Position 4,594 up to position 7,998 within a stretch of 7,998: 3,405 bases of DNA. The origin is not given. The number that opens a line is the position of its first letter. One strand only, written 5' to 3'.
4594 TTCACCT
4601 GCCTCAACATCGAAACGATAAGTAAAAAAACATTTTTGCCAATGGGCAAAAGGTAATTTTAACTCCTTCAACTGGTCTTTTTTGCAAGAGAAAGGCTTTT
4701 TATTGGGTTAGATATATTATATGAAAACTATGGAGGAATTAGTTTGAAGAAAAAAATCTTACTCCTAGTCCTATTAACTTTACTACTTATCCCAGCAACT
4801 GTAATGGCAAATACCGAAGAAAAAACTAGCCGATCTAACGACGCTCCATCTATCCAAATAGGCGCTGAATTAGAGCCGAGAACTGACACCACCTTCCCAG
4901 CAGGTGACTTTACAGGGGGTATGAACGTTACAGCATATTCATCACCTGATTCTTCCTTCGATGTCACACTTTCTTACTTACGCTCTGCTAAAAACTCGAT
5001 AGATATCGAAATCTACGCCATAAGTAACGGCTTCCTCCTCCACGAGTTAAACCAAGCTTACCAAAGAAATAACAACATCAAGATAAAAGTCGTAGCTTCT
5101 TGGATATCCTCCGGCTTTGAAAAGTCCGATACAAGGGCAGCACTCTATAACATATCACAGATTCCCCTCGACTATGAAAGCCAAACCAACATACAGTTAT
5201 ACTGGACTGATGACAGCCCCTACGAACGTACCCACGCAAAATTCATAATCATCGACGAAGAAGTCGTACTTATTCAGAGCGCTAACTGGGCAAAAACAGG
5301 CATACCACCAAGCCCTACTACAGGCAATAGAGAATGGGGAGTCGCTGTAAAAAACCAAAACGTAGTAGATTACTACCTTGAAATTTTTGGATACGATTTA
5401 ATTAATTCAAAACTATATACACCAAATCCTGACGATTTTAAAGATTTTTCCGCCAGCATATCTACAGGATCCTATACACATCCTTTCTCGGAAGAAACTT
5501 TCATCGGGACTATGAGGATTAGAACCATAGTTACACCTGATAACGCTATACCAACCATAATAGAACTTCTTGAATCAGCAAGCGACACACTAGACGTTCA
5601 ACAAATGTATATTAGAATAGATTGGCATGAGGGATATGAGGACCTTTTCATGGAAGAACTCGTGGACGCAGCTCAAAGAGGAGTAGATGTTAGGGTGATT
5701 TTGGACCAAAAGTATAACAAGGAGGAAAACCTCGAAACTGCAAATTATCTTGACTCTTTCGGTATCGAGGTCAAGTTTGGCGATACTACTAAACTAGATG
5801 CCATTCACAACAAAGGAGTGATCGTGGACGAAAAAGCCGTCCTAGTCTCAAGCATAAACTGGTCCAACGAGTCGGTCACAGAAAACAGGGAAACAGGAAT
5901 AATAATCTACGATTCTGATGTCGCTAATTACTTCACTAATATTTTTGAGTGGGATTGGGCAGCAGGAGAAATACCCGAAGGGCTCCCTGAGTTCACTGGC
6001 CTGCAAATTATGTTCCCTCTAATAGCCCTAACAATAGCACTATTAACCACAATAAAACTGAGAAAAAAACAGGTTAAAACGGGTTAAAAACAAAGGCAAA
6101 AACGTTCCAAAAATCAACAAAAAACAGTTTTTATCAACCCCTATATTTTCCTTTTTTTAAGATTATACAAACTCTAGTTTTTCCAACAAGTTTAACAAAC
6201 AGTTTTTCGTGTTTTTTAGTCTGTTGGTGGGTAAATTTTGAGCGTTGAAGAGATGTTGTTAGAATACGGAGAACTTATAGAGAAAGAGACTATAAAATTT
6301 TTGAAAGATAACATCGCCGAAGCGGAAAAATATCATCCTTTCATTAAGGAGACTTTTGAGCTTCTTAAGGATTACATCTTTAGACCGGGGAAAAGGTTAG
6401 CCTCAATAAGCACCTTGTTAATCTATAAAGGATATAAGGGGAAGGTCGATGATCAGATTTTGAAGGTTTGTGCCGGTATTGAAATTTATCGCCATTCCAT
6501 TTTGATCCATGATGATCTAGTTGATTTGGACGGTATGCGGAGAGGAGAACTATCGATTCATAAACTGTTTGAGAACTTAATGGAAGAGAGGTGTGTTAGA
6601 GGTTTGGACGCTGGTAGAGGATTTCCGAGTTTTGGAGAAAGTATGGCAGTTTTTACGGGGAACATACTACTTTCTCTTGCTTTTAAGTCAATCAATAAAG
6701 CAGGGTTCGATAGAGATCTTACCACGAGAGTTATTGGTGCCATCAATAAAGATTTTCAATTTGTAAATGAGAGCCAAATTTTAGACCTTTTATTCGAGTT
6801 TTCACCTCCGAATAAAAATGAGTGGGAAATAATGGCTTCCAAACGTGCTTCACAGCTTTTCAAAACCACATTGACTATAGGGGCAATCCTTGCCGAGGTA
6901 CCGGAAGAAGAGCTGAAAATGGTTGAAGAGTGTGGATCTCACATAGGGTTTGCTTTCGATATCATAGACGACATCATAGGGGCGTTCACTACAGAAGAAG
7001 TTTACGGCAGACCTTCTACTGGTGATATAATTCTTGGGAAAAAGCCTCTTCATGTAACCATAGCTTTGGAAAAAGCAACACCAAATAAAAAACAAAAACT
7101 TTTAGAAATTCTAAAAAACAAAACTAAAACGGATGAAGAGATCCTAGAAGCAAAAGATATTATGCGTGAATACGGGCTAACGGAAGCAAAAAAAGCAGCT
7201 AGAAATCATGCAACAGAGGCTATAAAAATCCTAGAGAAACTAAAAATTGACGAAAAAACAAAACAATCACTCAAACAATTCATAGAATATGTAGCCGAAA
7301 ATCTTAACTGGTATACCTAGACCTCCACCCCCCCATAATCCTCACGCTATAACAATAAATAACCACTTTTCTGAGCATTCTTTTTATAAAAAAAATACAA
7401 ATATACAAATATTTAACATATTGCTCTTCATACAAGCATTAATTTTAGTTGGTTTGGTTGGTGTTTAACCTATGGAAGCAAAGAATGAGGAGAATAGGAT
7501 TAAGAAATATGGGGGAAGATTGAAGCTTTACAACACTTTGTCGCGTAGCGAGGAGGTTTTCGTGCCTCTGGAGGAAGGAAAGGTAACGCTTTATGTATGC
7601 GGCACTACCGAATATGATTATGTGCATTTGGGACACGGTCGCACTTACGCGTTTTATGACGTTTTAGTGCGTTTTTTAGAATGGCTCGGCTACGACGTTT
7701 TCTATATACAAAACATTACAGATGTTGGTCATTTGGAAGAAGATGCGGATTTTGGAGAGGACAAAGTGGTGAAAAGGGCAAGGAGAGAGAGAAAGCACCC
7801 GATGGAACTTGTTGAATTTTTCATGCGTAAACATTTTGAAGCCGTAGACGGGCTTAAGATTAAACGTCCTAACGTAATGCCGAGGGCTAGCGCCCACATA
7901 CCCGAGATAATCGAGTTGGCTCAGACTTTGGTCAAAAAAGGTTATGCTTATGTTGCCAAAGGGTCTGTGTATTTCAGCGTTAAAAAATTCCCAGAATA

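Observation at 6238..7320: Prenyl diphosphate synthase homologue with intact metal motif but a rebuilt IPP site and carbocation pocket: possible new chemistry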

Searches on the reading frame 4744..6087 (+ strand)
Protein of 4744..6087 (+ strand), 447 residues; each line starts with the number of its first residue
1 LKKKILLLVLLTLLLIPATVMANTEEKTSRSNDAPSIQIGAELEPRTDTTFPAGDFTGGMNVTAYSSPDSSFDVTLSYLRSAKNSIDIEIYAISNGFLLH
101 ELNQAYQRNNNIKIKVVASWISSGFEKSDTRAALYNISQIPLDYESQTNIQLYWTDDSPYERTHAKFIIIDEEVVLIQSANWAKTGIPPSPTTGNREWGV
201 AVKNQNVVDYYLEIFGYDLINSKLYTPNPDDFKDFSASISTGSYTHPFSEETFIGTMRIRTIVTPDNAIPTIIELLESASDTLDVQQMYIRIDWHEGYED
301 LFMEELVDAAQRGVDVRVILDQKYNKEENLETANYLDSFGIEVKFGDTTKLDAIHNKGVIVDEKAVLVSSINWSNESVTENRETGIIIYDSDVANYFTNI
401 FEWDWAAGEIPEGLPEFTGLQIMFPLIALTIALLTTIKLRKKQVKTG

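Call 4: search_protein_families(library=pfam, proteins=[window:4744-6087:+], max_evalue=0.01)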
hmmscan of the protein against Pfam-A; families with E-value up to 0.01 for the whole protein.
window:4744-6087:+ (447 aa): 5 families
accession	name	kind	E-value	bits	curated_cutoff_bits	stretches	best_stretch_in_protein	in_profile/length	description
PF13091.12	PLDc_2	-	4.2e-42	143.5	27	2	272-405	1-132/132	PLD-like domain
PF00614.28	PLDc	-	6.9e-10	39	21.9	2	164-184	6-26/28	Phospholipase D Active site motif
PF17941.7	PP_kinase_C_1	-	9.3e-07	29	25.7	1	264-363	15-113/167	Polyphosphate kinase C-terminal domain 1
PF11495.14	Regulator_TrmB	-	2.8e-05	23.9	22.2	1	259-429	2-152/233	Archaeal transcriptional regulator TrmB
PF24402.1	iHKD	-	0.0024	18.4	27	1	306-365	9-63/111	Inactive HKD-Rease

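Call 5: search_protein_families(library=ncbifam, proteins=[window:4744-6087:+], max_evalue=0.01)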
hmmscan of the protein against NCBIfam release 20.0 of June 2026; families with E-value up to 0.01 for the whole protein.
window:4744-6087:+ (447 aa): 11 families
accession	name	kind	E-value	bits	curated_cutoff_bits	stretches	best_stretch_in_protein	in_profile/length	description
NF038319.1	DISARM_DrmC_I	equivalog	3.4e-21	75.9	133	2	303-400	124-230/236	DISARM system phospholipase D-like protein DrmC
NF010492.0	PRK13912.1-3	equivalog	3.4e-17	62.6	297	2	302-393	62-160/178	nuclease NucT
NF010490.0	PRK13912.1-1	equivalog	1.7e-13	51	211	1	270-391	33-142/159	nuclease NucT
NF010491.0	PRK13912.1-2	equivalog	5.2e-11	42.6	225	2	308-386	70-155/180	nuclease NucT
TIGR04265.1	bac_cardiolipin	equivalog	7.2e-10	38.4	290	1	300-404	345-450/483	cardiolipin synthase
NF010493.0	PRK13912.1-4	equivalog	2.6e-08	34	351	1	304-402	57-162/171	nuclease NucT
NF008427.0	PRK11263.1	equivalog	6.5e-06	25.5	281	1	258-381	10-139/409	cardiolipin synthase ClsB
NF003918.0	PRK05443.1-2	subfamily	1.1e-05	23.8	691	1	263-346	354-438/697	RNA degradosome polyphosphate kinase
TIGR03705.1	poly_P_kin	equivalog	7.1e-05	21.4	465.85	1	266-348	339-422/673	polyphosphate kinase 1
NF003917.0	PRK05443.1-1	subfamily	0.0019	16.7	470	1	269-363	348-441/689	RNA degradosome polyphosphate kinase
NF003921.0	PRK05443.2-2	subfamily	0.0049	15.3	701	1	271-361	363-453/707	RNA degradosome polyphosphate kinase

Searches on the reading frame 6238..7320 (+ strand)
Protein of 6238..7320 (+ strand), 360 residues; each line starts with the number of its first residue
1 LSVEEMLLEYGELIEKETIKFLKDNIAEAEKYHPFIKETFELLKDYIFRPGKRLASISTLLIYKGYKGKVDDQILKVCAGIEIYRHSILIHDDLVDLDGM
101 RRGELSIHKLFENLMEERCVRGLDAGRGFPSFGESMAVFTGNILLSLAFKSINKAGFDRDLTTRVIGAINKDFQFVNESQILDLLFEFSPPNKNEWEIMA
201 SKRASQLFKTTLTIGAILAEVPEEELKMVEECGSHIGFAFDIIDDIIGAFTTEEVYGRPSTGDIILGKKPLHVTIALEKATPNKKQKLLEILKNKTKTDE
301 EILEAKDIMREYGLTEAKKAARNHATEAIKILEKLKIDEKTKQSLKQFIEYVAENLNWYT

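Call 4: search_protein_families(library=pfam, proteins=[window:6238-7320:+], max_evalue=0.01)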
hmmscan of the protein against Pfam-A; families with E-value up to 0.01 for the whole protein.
window:6238-7320:+ (360 aa): 1 family
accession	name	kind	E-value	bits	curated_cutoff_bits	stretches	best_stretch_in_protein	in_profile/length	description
PF00348.22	polyprenyl_synt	-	6.2e-39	134.2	27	1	43-308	7-250/251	Polyprenyl synthetase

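Call 5: search_protein_families(library=ncbifam, proteins=[window:6238-7320:+], max_evalue=0.01)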
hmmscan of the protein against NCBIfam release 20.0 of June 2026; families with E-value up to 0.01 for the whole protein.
window:6238-7320:+ (360 aa): 16 families
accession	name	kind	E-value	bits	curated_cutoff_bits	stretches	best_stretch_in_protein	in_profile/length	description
NF040698.1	IdsA_Meth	equivalog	2.5e-43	148.5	468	2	132-354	101-325/328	short chain isoprenyl diphosphate synthase IdsA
NF041169.1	f2_encap_cargo4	exception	1.8e-42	145.8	450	1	49-353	48-330/334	family 2 encapsulin nanocompartment cargo protein polyprenyl transferase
NF041003.1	GGPP_syn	equivalog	3.3e-42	144.7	500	1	46-352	34-321/326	geranylgeranyl diphosphate synthase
NF042416.1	GFPPS_Mycobact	equivalog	5.2e-30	104.6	600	1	18-353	9-346/350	bifunctional (2E,6E)-farnesyl/geranyl diphosphate synthase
NF045485.1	FPPsyn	subfamily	2.1e-25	89.4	275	2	131-293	97-264/288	farnesyl diphosphate synthase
NF045628.1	HxpDPsynlarge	equivalog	8.2e-23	80.9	500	2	132-350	94-304/311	hexaprenyl-diphosphate synthase large subunit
TIGR02749.1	prenyl_cyano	equivalog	8.8e-23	80.8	383.2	2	131-356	105-321/322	solanesyl diphosphate synthase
TIGR02748.1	GerC3_HepT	equivalog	5.8e-21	74.9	456.55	2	132-353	102-315/319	heptaprenyl diphosphate synthase component II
NF045685.1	GGPPSynCrtE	equivalog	5e-20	71.7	460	2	132-290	103-265/293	geranylgeranyl diphosphate synthase CrtE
NF045549.1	GGPPsyn_IdsB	equivalog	3.1e-19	69.2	475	1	74-332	87-325/346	geranylgeranyl diphosphate synthase IdsB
NF040789.2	gerfarn_diphsyn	equivalog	6.1e-19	68.4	560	1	73-354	83-342/345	geranylfarnesyl diphosphate synthase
NF008140.0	PRK10888.1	equivalog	4e-18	65.8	412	2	131-336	102-303/323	octaprenyl diphosphate synthase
NF042417.1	NPPPS_Mycobact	equivalog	4.9e-15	55.4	600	1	200-353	179-331/335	nonaprenyl/(2E,6E)-farnesyl/geranylgeranyl diphosphat synthase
NF040936.1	hexpp_archaea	equivalog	1.6e-11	44.1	400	1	39-113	30-102/275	hexaprenyl pyrophosphate synthase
NF007877.0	PRK10581.1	equivalog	4.6e-11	42.4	321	1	131-290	104-268/299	(2E,6E)-farnesyl diphosphate synthase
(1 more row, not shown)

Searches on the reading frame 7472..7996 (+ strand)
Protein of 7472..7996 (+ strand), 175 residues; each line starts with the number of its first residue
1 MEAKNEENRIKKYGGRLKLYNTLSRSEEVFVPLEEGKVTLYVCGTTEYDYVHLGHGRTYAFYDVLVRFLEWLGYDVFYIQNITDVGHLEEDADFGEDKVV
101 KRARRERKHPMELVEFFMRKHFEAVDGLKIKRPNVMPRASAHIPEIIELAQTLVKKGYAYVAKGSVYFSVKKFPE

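Call 4: search_protein_families(library=pfam, proteins=[window:7472-7996:+], max_evalue=0.01)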
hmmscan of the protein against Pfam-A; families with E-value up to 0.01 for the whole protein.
window:7472-7996:+ (175 aa): 2 families
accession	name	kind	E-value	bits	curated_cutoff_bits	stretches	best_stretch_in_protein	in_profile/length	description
PF01406.26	tRNA-synt_1e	-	2.1e-41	142.7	27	1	30-174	2-137/301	tRNA synthetases class I (C) catalytic domain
PF09334.17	tRNA-synt_1g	-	0.00071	18.9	20.1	1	50-171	13-125/391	tRNA synthetases class I (M)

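Call 5: search_protein_families(library=ncbifam, proteins=[window:7472-7996:+], max_evalue=0.01)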
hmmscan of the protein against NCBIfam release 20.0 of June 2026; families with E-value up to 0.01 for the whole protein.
window:7472-7996:+ (175 aa): 11 families
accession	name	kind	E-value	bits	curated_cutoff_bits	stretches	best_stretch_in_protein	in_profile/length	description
NF011108.0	PRK14536.1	equivalog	9.7e-55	186.2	780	1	17-175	3-161/490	cysteine--tRNA ligase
TIGR00435.1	cysS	equivalog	5.1e-53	180.8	340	1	17-174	1-149/466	cysteine--tRNA ligase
NF011107.0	PRK14534.1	equivalog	5.3e-36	124.6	744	1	17-173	3-157/481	cysteine--tRNA ligase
TIGR03447.1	mycothiol_MshC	equivalog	6.3e-21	74.7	485.1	1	11-171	12-164/411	cysteine--1-D-myo-inosityl 2-amino-2-deoxy-alpha-D-glucopyranoside ligase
TIGR00398.1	metG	equivalog_domain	3.5e-06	26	336.35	1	49-172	12-126/530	methionine--tRNA ligase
NF008900.0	PRK12267.1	equivalog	0.00046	18.8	598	1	49-171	17-130/648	methionine--tRNA ligase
NF008957.0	PRK12300.1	subfamily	0.00047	18.2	677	1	50-78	46-74/946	leucine--tRNA ligase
TIGR00456.1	argS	equivalog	0.0011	17.4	261.65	1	51-87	127-163/569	arginine--tRNA ligase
NF002447.0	PRK01611.3-4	equivalog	0.0015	17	460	1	31-102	104-175/613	arginine--tRNA ligase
NF009687.0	PRK13208.1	equivalog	0.007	14.6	738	1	51-114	53-115/801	valine--tRNA ligase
NF001100.0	PRK00133.1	equivalog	0.0094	14.5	587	0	50-134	19-93/676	methionine--tRNA ligase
